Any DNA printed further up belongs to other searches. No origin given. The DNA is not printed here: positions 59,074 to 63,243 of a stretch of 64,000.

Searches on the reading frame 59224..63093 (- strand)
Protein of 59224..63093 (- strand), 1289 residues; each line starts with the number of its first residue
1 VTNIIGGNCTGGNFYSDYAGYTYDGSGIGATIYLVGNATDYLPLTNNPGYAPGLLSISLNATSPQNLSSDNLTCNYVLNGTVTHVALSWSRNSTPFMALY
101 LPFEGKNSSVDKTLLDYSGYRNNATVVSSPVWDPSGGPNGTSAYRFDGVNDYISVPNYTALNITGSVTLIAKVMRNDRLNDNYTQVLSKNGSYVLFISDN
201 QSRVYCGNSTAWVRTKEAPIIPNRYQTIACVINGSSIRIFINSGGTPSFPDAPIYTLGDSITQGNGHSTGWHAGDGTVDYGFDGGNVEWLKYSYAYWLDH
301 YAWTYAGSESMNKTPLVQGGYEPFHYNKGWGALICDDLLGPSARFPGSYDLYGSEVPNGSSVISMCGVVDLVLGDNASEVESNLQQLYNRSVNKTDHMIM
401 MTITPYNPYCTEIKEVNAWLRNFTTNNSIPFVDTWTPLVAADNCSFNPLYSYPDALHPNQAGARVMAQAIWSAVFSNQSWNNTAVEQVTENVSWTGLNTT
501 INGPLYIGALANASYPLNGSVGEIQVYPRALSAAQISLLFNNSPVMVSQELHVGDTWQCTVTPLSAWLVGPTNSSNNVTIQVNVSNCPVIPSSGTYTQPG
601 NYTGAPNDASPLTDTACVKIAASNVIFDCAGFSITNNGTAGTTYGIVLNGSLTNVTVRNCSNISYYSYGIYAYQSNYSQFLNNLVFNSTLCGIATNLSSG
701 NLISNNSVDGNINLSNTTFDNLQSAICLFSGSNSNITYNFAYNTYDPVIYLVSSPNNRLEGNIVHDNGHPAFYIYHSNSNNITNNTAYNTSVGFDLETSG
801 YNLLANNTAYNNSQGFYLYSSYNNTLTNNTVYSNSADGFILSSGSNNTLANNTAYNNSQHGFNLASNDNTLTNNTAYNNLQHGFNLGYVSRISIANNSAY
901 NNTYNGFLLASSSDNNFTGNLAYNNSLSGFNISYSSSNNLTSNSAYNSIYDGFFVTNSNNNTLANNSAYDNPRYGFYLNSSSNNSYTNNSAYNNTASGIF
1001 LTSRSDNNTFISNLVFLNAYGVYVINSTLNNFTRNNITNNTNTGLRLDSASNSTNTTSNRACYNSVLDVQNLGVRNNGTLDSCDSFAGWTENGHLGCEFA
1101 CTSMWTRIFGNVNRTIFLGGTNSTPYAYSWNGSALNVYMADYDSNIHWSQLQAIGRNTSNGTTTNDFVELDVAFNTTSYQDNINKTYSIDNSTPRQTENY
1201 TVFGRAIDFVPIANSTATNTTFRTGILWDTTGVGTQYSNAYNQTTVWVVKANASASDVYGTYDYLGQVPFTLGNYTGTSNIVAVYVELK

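Call 98: search_protein_families(library=pfam, proteins=[window:59224-63093:-], max_evalue=0.001)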
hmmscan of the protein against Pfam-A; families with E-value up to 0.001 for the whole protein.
window:59224-63093:- (1289 aa): 6 families
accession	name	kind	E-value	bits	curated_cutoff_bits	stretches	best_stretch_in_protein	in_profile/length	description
PF13229.12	Beta_helix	-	3.8e-44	150.5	25.9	3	779-920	9-156/158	Right handed beta helix region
PF05048.19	NosD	-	6e-42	143.9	23.6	4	742-903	13-173/212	Periplasmic copper-binding protein (NosD)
PF13472.12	Lipase_GDSL_2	-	2.1e-11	45.1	32.9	1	257-464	2-177/178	GDSL-like Lipase/Acylhydrolase family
PF13385.13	Laminin_G_3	-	7.5e-10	39.6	27.6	2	147-244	1-100/151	Concanavalin A-like lectin/glucanases superfamily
PF17182.10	OSK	-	9.2e-05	22.2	27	1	358-443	71-160/202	OSK domain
PF01559.21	Zein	-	0.00067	19.7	24.6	1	826-903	67-139/246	Zein seed storage protein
